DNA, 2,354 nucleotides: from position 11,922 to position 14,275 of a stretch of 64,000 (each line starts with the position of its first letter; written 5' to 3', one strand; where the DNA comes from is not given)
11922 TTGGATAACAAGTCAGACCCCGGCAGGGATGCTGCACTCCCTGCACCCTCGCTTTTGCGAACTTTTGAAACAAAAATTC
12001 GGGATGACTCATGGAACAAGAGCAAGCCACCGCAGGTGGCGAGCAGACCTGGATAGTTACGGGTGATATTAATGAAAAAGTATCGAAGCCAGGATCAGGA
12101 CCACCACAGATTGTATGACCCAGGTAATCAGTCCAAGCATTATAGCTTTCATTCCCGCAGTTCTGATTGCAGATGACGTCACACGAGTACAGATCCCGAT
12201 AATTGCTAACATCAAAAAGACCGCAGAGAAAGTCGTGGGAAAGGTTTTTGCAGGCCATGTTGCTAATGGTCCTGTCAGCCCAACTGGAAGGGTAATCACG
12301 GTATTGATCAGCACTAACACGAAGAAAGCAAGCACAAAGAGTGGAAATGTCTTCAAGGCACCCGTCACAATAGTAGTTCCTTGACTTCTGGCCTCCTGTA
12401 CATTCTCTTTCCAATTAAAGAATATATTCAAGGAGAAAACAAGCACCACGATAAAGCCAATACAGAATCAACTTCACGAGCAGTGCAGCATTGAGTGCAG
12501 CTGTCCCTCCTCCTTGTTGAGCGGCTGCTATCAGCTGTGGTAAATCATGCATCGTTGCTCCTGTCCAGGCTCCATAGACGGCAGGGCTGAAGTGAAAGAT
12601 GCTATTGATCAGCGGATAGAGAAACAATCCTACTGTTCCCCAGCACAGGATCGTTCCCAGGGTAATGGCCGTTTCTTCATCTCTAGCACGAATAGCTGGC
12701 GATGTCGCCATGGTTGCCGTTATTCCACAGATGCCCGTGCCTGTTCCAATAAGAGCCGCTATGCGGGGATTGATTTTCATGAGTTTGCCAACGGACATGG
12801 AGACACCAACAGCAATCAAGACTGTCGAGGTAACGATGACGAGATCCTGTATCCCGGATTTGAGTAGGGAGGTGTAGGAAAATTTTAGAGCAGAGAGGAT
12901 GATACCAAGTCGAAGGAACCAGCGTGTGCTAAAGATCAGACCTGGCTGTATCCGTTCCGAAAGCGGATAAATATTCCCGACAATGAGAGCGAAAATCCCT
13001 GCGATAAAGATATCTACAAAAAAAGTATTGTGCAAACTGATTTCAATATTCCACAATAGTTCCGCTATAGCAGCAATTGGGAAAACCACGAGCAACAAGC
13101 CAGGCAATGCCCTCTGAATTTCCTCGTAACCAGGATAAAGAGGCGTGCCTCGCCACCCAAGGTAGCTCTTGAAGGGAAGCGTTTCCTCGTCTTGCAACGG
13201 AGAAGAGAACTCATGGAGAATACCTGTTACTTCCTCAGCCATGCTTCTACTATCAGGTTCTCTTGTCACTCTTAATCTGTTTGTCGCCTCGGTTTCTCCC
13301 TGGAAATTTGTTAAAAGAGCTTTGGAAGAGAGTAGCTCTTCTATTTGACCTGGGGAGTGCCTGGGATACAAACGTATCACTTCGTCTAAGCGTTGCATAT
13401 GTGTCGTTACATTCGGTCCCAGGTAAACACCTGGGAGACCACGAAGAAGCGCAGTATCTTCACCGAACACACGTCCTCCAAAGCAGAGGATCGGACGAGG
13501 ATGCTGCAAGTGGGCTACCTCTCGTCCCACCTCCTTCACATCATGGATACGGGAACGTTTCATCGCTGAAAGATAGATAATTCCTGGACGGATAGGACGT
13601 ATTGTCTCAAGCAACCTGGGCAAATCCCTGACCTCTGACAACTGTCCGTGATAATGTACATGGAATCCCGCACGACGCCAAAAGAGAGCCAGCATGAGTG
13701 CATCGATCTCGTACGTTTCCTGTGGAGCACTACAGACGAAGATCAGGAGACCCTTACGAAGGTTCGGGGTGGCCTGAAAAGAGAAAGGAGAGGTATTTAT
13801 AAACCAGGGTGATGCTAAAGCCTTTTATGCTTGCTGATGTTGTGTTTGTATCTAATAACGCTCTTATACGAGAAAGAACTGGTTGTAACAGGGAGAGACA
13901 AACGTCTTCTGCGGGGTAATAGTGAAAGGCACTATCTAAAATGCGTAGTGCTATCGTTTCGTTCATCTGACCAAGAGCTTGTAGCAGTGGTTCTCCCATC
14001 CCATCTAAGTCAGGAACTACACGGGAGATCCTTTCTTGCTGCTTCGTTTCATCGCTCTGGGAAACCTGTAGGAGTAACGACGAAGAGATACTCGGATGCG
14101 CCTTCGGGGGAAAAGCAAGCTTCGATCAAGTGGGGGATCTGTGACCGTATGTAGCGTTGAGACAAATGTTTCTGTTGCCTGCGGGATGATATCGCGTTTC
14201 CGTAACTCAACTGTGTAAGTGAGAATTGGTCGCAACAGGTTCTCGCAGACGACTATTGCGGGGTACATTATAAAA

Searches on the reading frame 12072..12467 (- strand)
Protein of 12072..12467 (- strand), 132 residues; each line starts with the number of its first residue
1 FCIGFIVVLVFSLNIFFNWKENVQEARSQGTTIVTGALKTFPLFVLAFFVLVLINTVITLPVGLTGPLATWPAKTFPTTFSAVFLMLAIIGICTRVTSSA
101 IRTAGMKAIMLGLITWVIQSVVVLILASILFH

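Call 50: search_protein_families(library=pfam, proteins=[window:12072-12467:-], max_evalue=0.001)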
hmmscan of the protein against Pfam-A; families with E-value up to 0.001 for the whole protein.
window:12072-12467:- (132 aa): 1 family
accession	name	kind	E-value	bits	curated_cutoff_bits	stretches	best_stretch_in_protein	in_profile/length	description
PF03601.19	Cons_hypoth698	-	1.6e-07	31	24.5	1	8-111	214-303/304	Conserved hypothetical protein 698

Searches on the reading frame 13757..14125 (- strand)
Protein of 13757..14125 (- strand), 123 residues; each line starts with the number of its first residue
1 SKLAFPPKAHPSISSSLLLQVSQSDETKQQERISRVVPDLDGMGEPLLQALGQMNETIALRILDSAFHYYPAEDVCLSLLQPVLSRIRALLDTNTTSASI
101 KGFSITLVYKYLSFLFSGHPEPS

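Call 50: search_protein_families(library=pfam, proteins=[window:13757-14125:-], max_evalue=0.001)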
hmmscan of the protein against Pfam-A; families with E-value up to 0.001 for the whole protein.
window:13757-14125:- (123 aa): 1 family
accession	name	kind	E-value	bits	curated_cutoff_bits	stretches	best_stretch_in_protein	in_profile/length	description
PF02607.22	B12-binding_2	-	0.00043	20.9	23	1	45-94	3-52/74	B12 binding domain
